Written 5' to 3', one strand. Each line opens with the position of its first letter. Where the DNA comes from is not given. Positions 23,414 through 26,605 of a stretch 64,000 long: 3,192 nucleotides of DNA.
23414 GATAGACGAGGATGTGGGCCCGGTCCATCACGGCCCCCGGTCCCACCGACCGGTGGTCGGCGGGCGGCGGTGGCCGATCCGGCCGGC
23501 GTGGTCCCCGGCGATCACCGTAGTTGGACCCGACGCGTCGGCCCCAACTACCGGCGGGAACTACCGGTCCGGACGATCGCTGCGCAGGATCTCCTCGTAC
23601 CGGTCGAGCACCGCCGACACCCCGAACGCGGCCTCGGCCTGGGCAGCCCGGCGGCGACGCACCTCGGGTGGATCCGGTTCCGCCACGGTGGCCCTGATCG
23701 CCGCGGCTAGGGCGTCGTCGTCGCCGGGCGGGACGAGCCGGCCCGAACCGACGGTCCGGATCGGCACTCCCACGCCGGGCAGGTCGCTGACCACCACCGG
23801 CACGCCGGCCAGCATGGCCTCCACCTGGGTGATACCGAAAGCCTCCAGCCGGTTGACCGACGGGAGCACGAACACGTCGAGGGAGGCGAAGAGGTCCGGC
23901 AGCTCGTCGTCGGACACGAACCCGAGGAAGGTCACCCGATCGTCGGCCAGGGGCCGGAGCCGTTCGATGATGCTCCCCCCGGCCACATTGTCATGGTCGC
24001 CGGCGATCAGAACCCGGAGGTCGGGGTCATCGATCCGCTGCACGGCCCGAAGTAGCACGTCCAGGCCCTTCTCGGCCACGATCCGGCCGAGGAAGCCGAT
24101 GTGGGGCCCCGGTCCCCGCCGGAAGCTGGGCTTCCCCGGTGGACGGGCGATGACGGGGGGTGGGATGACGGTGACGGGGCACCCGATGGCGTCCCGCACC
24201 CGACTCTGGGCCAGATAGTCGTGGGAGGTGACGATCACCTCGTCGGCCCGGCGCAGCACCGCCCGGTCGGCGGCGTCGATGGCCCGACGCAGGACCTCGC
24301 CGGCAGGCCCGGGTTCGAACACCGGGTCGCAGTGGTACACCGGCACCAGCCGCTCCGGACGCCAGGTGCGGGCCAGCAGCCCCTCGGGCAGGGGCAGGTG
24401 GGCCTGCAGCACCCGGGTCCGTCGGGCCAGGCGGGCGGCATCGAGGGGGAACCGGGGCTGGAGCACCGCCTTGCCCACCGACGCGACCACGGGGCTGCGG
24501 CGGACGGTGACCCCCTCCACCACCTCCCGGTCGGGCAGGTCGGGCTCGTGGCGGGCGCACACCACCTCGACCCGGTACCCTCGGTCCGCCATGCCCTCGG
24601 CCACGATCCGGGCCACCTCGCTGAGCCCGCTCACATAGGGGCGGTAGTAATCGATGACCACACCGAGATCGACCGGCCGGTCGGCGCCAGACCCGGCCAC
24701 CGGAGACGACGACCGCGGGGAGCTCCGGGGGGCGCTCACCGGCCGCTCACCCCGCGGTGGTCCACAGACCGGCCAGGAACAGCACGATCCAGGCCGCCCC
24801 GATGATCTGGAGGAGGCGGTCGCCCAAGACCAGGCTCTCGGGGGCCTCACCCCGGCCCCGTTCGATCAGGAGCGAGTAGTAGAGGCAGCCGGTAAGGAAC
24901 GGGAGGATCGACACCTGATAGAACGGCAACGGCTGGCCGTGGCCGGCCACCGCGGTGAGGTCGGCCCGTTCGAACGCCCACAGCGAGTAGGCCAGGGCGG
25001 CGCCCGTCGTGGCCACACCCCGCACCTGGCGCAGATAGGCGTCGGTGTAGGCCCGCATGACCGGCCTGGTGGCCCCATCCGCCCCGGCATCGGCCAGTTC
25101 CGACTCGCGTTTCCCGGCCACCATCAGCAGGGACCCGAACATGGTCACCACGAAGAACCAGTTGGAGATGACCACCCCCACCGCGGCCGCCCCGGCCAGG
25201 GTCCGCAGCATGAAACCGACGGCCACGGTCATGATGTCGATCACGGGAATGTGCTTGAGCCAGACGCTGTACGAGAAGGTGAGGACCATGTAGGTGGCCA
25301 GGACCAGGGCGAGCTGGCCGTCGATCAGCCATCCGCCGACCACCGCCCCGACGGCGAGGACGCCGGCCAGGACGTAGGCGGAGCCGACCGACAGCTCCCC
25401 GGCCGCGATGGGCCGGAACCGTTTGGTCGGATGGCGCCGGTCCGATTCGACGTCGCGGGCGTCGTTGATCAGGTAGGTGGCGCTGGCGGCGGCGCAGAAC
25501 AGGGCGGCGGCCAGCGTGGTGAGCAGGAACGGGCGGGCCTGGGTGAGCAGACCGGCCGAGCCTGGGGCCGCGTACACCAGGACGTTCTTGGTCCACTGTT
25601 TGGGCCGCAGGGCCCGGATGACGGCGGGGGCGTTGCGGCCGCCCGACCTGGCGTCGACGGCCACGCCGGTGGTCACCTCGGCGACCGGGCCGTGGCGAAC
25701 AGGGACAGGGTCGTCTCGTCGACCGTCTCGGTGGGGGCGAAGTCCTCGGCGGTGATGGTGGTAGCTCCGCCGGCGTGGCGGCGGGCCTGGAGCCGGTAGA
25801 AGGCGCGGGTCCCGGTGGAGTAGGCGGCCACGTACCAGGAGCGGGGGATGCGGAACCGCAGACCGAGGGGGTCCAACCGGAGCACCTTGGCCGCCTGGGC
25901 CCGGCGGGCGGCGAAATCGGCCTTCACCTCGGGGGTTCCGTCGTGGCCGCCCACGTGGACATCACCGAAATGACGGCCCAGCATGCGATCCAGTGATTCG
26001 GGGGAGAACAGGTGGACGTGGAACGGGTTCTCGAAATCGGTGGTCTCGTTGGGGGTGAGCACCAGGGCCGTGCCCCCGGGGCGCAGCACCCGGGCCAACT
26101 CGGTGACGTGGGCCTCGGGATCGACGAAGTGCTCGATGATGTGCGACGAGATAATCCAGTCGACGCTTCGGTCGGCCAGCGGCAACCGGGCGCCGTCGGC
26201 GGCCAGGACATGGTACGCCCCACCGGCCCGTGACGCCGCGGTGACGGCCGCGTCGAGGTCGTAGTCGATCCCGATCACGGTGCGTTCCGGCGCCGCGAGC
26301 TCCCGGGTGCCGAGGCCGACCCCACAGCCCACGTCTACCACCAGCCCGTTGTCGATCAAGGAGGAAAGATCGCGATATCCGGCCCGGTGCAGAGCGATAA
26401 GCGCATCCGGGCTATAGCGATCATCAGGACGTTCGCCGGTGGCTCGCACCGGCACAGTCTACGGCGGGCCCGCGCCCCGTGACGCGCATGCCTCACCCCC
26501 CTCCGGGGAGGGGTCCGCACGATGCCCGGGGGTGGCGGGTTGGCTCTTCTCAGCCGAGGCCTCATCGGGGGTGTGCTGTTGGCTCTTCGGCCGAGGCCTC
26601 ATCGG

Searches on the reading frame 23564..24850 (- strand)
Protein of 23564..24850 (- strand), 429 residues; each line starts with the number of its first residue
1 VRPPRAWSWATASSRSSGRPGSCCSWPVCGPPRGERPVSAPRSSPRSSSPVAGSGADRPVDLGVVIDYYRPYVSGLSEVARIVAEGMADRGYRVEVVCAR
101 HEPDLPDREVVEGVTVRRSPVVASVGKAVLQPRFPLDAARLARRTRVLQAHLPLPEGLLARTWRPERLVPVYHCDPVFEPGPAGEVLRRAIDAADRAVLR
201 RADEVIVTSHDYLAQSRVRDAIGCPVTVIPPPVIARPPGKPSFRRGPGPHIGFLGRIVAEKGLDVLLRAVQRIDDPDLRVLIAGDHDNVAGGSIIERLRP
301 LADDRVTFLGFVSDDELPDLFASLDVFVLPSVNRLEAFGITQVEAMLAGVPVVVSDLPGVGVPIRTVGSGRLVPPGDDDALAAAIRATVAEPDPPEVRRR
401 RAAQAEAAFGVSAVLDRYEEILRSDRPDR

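Call 9: search_protein_families(library=pfam, proteins=[window:23564-24850:-], max_evalue=0.001)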
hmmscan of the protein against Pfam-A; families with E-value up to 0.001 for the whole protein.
window:23564-24850:- (429 aa): 5 families
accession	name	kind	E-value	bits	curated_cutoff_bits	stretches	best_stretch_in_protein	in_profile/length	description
PF13692.12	Glyco_trans_1_4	-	1.9e-30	106.4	27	1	249-388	2-139/142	Glycosyl transferases group 1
PF00534.26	Glycos_transf_1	-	4.7e-30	104.8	26.4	1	249-401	16-165/172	Glycosyl transferases group 1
PF13579.12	Glyco_trans_4_4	-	5.2e-15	56.6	29.7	1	75-231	2-157/158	Glycosyl transferase 4-like domain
PF13439.12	Glyco_transf_4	-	7.1e-13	49.4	28.5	1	74-233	2-166/170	Glycosyltransferase Family 4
PF20706.3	GT4-conflict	-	6e-12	45.7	26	1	219-392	166-358/385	Family 4 Glycosyltransferase in conflict systems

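Call 38: search_protein_families(library=ncbifam, proteins=[window:23564-24850:-], max_evalue=0.001)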
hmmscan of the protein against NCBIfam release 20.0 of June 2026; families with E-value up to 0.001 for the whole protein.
window:23564-24850:- (429 aa): 28 families (the best 25 are shown)
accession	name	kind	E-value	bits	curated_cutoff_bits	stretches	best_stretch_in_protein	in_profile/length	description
NF041876.1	EPS_EpsE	equivalog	4e-20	72.4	400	1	254-394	220-364/389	exopolysaccharide biosynthesis GT4 family glycosyltransferase EpsE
NF038295.1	EPS_HpsP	equivalog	1.6e-16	60.3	550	1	249-404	208-365/388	hormogonium polysaccharide biosynthesis glycosyltransferase HpsP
TIGR03449.1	mycothiol_MshA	equivalog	5.7e-16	58.4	462.5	1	251-416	223-394/406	D-inositol-3-phosphate glycosyltransferase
TIGR03088.1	stp2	hypoth_equivalog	9.9e-16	57.7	409.05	1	255-422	201-370/374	TIGR03088 family PEP-CTERM/XrtA system glycosyltransferase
TIGR04047.1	MSMEG_0565_glyc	hypoth_equivalog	6.6e-14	51.8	259.85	1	243-402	188-352/373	MSMEG_0565 family glycosyltransferase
TIGR02149.1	glgA_Coryne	subfamily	1.1e-13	51.1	302.4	1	249-394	205-358/391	glycogen synthase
TIGR04063.1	stp3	hypoth_equivalog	1.3e-12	47.3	442.05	1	247-418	212-388/397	TIGR04063 family PEP-CTERM/XrtA system glycosyltransferase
NF053787.1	GlcN_PG_synth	equivalog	6.4e-12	45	480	1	253-417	202-351/361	N-acetylglucosaminyl phosphatidylglycerol synthase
TIGR03999.1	thiol_BshA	equivalog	9.9e-12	44.4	273.7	1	303-422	254-370/375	N-acetyl-alpha-D-glucosaminyl L-malate synthase BshA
NF007640.0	PRK10307.1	subfamily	6.9e-11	41.7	276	1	255-423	236-405/411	WcaI family glycosyltransferase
NF046085.1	XrtY_assoc_Gly1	equivalog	9.6e-11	41.1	400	1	253-421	214-380/387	XrtY-associated glycosyltransferase XYAG1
TIGR04157.1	glyco_rSAM_CFB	subfamily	2.1e-10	40.1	400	1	253-360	232-335/406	TIGR04157 family glycosyltransferase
TIGR02095.1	glgA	subfamily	1.7e-09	36.9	328.45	1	249-386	295-436/477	glycogen/starch synthase, ADP-glucose type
NF038298.1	EPS_HpsO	equivalog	2.6e-09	36.3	575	1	251-393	204-354/388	hormogonium polysaccharide biosynthesis glycosyltransferase HpsO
NF047684.1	TeichurnBiosyTuaC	equivalog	1.4e-08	34.1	550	1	251-389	222-352/391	teichuronic acid biosynthesis protein TuaC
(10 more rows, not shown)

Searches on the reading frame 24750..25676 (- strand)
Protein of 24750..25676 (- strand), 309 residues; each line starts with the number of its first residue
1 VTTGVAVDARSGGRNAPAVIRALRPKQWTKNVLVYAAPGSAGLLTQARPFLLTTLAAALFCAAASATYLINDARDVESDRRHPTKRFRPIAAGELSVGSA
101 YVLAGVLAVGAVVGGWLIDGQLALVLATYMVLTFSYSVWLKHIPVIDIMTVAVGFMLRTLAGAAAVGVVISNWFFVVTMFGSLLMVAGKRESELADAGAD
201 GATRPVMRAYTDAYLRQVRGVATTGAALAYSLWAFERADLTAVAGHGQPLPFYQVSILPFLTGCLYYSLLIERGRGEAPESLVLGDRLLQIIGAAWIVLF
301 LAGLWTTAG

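Call 11: search_protein_families(library=pfam, proteins=[window:24750-25676:-], max_evalue=0.1)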
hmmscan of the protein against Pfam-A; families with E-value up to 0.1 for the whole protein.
window:24750-25676:- (309 aa): 1 family
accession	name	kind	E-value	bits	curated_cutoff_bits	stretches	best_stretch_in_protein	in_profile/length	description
PF01040.23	UbiA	-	2.1e-24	86.6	34.2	1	37-280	13-241/250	UbiA prenyltransferase family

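Call 38: search_protein_families(library=ncbifam, proteins=[window:24750-25676:-], max_evalue=0.001)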
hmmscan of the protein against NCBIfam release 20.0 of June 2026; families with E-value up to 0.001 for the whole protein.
window:24750-25676:- (309 aa): 14 families
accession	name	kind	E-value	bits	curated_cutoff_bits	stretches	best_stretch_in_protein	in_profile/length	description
NF008978.0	PRK12324.1-4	equivalog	5.2e-103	344.4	207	1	11-305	27-320/322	decaprenyl-phosphate phosphoribosyltransferase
NF008976.0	PRK12324.1-1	equivalog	1.4e-77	261.1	474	1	17-299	19-298/306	decaprenyl-phosphate phosphoribosyltransferase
NF006088.0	PRK08238.1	equivalog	1.7e-53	182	351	1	14-234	190-410/482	UbiA family prenyltransferase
NF008977.0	PRK12324.1-2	equivalog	3.1e-50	171.3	234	1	20-302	6-285/297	decaprenyl-phosphate phosphoribosyltransferase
NF009523.0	PRK12884.1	equivalog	7.9e-13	48.2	269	1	54-182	40-162/279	prenyltransferase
NF009521.0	PRK12882.1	equivalog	1.9e-07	30.6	296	1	51-187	39-173/280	geranylgeranylglycerol-phosphate geranylgeranyltransferase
NF009522.0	PRK12883.1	equivalog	8.9e-07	28.7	353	1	45-171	34-155/279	geranylgeranylglycerol-phosphate geranylgeranyltransferase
TIGR01473.1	cyoE_ctaB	equivalog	1.8e-06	28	210.3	1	42-170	31-156/281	heme o synthase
TIGR01475.1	ubiA_other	subfamily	5.6e-06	26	180.8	1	51-188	39-173/282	UbiA-like polyprenyltransferase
NF035940.1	prenyl_rel_EboC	equivalog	7.7e-06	25.5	250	1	68-176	56-162/292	UbiA-like protein EboC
NF003349.0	PRK04375.1-2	equivalog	3.5e-05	23.1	246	1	50-171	60-181/318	heme o synthase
NF009516.0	PRK12875.1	equivalog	6.9e-05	22.1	205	1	35-166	42-172/292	prenyltransferase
NF009515.0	PRK12874.1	equivalog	0.00015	21.2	392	1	51-188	45-182/291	4-hydroxybenzoate polyprenyltransferase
NF009609.0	PRK13106.1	equivalog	0.00065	19.2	349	1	56-171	55-168/301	prenyltransferase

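Call 71: search_dna_similar(query=window:24750-25676:-, collection=phages, mode=protein, max_evalue=0.00001, max_rows=15)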
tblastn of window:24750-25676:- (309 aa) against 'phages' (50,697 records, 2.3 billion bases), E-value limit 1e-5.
Records with a match: 1; places in all: 1; records where one place covers at least 80% of the query: 1.
Best place of each record, by identity: <60% 1.
By first word of the organism name: Bacteriophage 1.
By host as written in the record: - 1.
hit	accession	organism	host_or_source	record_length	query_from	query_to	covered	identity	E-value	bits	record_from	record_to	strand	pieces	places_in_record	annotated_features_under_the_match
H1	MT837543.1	Bacteriophage sp.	human fecal samples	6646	17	306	94%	27.1%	4e-23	105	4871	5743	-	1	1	record has no annotation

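Call 72: search_dna_similar(query=window:24750-25676:-, collection=plasmids, mode=protein, max_evalue=1e-10, max_rows=25)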
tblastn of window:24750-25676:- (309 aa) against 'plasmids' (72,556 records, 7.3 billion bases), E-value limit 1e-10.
Records with a match: 60; places in all: 60; records where one place covers at least 80% of the query: 22.
Best place of each record, by identity: <60% 60.
By first word of the organism name: Rhizobium 7; Sinorhizobium 5; Sphingomonadaceae 3; Salipiger 3; Mesorhizobium 3; Cereibacter 3; Streptomyces 2; Lactococcus 2; Agrobacterium 2; Ruegeria 2; and 25 more.
By predicted mobility (MOB-suite, as given by PLSDB): non-mobilizable 45; conjugative 9; mobilizable 6.
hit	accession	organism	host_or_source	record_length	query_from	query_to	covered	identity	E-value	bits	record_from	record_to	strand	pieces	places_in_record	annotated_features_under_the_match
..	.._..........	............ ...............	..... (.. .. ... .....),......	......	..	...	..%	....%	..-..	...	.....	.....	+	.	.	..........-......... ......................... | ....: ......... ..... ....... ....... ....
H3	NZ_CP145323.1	Rhodococcus ruber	-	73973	16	297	91%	44.5%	9e-54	195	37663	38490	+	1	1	decaprenyl-phosphate phosphoribosyltransferase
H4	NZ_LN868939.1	Nocardia farcinica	not known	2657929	19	297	90%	44.3%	4e-49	182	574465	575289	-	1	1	none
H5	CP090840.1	Streptomyces viridifaciens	Whole organism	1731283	19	300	91%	41.9%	1e-46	175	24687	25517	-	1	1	decaprenyl-phosphate phosphoribosyltransferase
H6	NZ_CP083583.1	Kovacikia minuta CCNUW1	cell culture,fresh water lake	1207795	18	286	87%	38.2%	4e-30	127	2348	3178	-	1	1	record has no annotation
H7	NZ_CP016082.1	Streptomyces sp. SAT1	Adenophora trachelioides Maxim.,single ...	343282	14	300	93%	34.4%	5e-19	95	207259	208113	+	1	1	UbiA prenyltransferase family protein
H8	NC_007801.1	Jannaschia sp. CCS1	-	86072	15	299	92%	33.6%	1e-17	91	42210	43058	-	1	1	UbiA family prenyltransferase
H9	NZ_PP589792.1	Lactococcus sp.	Bacterial culture,Dairy environment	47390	19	301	92%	32.9%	3e-27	119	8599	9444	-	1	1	decaprenyl-phosphate phosphoribosyltransferase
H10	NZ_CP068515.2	Lactococcus cremoris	Whole organism,Dairy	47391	19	301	92%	32.9%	3e-27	119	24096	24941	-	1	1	decaprenyl-phosphate phosphoribosyltransferase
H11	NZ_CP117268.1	Rhizobium rhododendri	Rhododendron sp.,pure bacterial ...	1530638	20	304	92%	31.8%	1e-11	72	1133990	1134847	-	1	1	record has no annotation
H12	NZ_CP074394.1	Agrobacterium salinitolerans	Cotton,tiaaue sample,root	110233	1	304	98%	29.5%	1e-15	85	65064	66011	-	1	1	UbiA family prenyltransferase | FAD-binding oxidoreductase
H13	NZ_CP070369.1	Paracoccus methylovorus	whole organism,grassland soil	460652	17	301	92%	31.2%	5e-19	95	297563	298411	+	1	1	UbiA family prenyltransferase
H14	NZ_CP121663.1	Rhizobium sp. CB3090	Gliricidia sp.,cell culture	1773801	20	293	89%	32.3%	4e-13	77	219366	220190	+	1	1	record has no annotation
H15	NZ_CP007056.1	Halostagnicola larsenii XH-48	-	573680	21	287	86%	32.6%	4e-22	103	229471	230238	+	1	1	decaprenyl-phosphate phosphoribosyltransferase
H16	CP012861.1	Persicobacter sp. JZB09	cell culture,soil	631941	10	300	94%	29.7%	2e-22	105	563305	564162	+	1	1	record has no annotation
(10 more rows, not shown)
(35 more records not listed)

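Call 73: get_annotated_region(hit=H5, flank=12000)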
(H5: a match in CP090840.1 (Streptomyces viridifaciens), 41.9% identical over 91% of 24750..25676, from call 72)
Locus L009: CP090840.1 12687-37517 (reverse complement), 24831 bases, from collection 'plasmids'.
description: Streptomyces viridifaciens strain DSM 40239 plasmid pKVP1, complete sequence
organism: Streptomyces viridifaciens (NCBI taxid 48665)
taxonomy: Bacteria; Actinomycetota; Actinomycetes; Kitasatosporales; Streptomycetaceae; Streptomyces; Streptomyces viridifaciens
host: -; source: Whole organism; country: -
typing (MOB-suite, as given by PLSDB): mobilizable; relaxase MOBP
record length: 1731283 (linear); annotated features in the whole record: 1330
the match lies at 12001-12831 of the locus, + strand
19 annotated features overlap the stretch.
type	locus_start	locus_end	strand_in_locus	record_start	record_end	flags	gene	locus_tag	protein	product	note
CDS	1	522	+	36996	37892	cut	-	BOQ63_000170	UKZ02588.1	hypothetical protein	-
CDS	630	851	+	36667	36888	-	-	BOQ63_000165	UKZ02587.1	hypothetical protein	-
CDS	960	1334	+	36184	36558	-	-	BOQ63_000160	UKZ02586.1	hypothetical protein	-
CDS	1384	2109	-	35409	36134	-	istB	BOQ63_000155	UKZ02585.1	IS21-like element helper ATPase IstB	-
CDS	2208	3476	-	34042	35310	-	istA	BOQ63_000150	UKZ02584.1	IS21 family transposase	-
CDS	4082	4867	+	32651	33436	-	-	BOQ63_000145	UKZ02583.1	hypothetical protein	-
CDS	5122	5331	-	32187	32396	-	-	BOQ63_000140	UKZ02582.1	hypothetical protein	-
CDS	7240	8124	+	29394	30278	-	-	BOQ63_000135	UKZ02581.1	aminoglycoside phosphotransferase family protein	-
CDS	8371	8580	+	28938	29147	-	-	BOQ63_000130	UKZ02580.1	hypothetical protein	-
CDS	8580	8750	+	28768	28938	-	-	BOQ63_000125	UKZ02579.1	hypothetical protein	-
CDS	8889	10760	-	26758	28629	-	-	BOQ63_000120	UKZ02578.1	hypothetical protein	-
CDS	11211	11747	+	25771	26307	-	-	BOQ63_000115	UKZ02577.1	phosphatase PAP2 family protein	-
CDS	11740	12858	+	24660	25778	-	-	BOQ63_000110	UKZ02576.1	decaprenyl-phosphate phosphoribosyltransferase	-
CDS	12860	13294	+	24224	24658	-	-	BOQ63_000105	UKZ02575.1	GtrA family protein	-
CDS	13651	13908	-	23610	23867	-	-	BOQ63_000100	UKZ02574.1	hypothetical protein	-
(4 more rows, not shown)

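Call 74: get_annotated_region(hit=H9, flank=8000)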
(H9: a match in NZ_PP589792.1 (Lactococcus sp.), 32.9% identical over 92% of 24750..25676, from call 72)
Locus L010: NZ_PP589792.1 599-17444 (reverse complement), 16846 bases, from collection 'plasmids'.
description: Lactococcus sp. strain LLF27 plasmid pLLF27D, complete sequence
organism: Lactococcus sp. (NCBI taxid 44273)
taxonomy: Bacteria; Bacillota; Bacilli; Lactobacillales; Streptococcaceae; Lactococcus; Lactococcus sp.
host: -; source: Bacterial culture,Dairy environment; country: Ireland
typing (MOB-suite, as given by PLSDB): mobilizable; replicon rep_cluster_414,rep_cluster_656; relaxase MOBP,MOB_Unknown
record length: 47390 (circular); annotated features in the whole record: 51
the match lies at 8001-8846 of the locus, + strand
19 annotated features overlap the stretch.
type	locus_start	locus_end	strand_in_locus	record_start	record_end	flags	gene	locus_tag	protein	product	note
CDS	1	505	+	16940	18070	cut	-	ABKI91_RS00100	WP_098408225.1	glycoside hydrolase family 99-like domain-containing protein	-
CDS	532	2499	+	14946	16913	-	-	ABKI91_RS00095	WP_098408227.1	capsular polysaccharide synthesis protein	-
CDS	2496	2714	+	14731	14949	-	-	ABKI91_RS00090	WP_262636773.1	hypothetical protein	-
CDS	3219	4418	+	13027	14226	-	-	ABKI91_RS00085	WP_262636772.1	O-antigen ligase family protein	-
CDS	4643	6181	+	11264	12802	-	-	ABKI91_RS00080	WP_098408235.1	oligosaccharide flippase family protein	-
CDS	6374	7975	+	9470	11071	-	-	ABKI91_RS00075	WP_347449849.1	hypothetical protein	-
CDS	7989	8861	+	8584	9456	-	-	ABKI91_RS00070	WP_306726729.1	decaprenyl-phosphate phosphoribosyltransferase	-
CDS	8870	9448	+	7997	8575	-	-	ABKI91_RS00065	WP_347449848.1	HAD-IB family phosphatase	GO:0008152 - metabolic process [Evidence IEA]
CDS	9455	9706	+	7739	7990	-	-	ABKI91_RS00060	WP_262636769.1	GtrA family protein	GO:0000271 - polysaccharide biosynthetic process [Evidence IEA]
CDS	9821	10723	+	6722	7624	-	-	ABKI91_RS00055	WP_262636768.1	phosphodiester glycosidase family protein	-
CDS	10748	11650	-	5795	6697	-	-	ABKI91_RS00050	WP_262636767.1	LCP family protein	-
CDS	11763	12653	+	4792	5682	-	-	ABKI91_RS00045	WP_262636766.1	IS982-like element IS982B family transposase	GO:0006313 - DNA transposition [Evidence IEA]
CDS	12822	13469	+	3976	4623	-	pcp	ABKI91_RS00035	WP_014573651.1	pyroglutamyl-peptidase I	GO:0030163 - protein catabolic process [Evidence IEA]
CDS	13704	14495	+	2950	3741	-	-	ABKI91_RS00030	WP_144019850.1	Type 1 glutamine amidotransferase-like domain-containing protein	GO:0006508 - proteolysis [Evidence IEA]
CDS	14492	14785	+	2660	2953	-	-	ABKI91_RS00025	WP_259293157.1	hypothetical protein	-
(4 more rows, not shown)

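Call 101: search_protein_families(library=pfam, proteins=[L009:8892-10760:-, L010:6374-7972:+], max_evalue=10)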
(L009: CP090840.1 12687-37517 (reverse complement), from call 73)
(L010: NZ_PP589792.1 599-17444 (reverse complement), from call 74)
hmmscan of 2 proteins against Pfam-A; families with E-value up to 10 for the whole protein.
L009:8892-10760:- (623 aa): 0 families

L010:6374-7972:+ (533 aa): 0 families

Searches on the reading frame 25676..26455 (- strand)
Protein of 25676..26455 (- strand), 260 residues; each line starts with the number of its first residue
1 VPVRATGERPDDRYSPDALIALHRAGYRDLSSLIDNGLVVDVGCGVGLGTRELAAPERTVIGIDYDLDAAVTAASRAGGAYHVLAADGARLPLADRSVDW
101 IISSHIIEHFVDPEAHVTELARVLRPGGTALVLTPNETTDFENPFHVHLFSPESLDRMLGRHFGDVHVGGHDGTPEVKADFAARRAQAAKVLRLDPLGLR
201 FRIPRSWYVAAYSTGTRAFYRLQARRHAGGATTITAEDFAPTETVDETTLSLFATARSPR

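Call 9: search_protein_families(library=pfam, proteins=[window:25676-26455:-], max_evalue=0.001)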
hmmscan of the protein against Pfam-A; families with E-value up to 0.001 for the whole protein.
window:25676-26455:- (260 aa): 6 families
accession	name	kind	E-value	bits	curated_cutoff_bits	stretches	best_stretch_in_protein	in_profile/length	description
PF08241.18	Methyltransf_11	-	5.8e-20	72.2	21.2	1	40-131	1-94/95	Methyltransferase domain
PF13649.12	Methyltransf_25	-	2.8e-16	60.4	27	1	39-128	1-97/97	Methyltransferase domain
PF13489.12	Methyltransf_23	-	1.6e-12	47.9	27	1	34-159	21-154/164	Methyltransferase domain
PF08242.18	Methyltransf_12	-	9.2e-11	42.8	30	1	40-129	1-97/98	Methyltransferase domain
PF13847.12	Methyltransf_31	-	1.1e-10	41.8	27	1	39-139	7-116/145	Methyltransferase domain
PF01209.24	Ubie_methyltran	-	2.7e-05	24.1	20.1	1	39-137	51-156/233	ubiE/COQ5 methyltransferase family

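Call 38: search_protein_families(library=ncbifam, proteins=[window:25676-26455:-], max_evalue=0.001)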
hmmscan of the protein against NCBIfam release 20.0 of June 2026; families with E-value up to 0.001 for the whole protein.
window:25676-26455:- (260 aa): 23 families
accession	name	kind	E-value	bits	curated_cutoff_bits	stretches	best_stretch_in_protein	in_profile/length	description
NF045667.1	MTase_DVU1556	equivalog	1.8e-15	57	155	1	34-131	21-118/213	DVU_1556 family methyltransferase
TIGR02072.1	BioC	equivalog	8.9e-12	45.3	184.95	1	38-136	37-136/244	malonyl-ACP O-methyltransferase BioC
NF001241.0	PRK00216.1-2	equivalog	9.5e-11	41.8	327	1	37-132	53-147/231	demethylmenaquinone methyltransferase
TIGR01983.1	UbiG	equivalog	8e-10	38.4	102.95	1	35-139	49-158/228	bifunctional 2-polyprenyl-6-hydroxyphenol methylase/3-demethylubiquinol 3-O-methyltransferase UbiG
NF047649.1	MTase_UXPK_star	exception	1e-08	34.6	460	1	36-132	78-181/283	methyltransferase/UXPK-star double selenoprotein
NF007610.0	PRK10258.1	equivalog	1.4e-08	34.3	342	1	38-130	45-136/251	malonyl-ACP O-methyltransferase BioC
TIGR01934.1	MenG_MenH_UbiE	subfamily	1.6e-08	34.1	158.35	1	36-138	40-147/223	ubiquinone/menaquinone biosynthesis methyltransferase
NF041537.1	ArsM_AhpD_UU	exception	1.7e-08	33.6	510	1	37-132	78-180/345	arsenite methyltransferase/AhpD domain selenoprotein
NF041255.1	mycofact_MftM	equivalog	2.1e-08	33.8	200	1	27-159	131-266/289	mycofactocin oligosaccharide methyltransferase MftM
NF008823.0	PRK11873.1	subfamily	1.6e-07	31.1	263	1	27-130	69-179/272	arsenite methyltransferase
NF001244.0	PRK00216.1-5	equivalog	3.5e-07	29.7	216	1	37-134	50-155/236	bifunctional demethylmenaquinone methyltransferase/2-methoxy-6-polyprenyl-1,4-benzoquinol methylase UbiE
NF008300.0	PRK11088.1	equivalog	2.9e-06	27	303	1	38-140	88-187/272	23S rRNA (guanine(745)-N(1))-methyltransferase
NF045825.1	FAmtase_mtf2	equivalog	5.4e-06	25.8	400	1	38-132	61-158/248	fatty-acid O-methyltransferase Mtf2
NF041536.1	ArsM_DUF2284_UU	exception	6.8e-06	24.7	575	1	38-132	79-180/459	arsenite methyltransferase/DUF2284 domain selenoprotein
NF043040.1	corrin_prot_MT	hypoth_equivalog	1.4e-05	24.6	180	1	36-132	42-147/216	corrinoid protein-associated methyltransferase CpaM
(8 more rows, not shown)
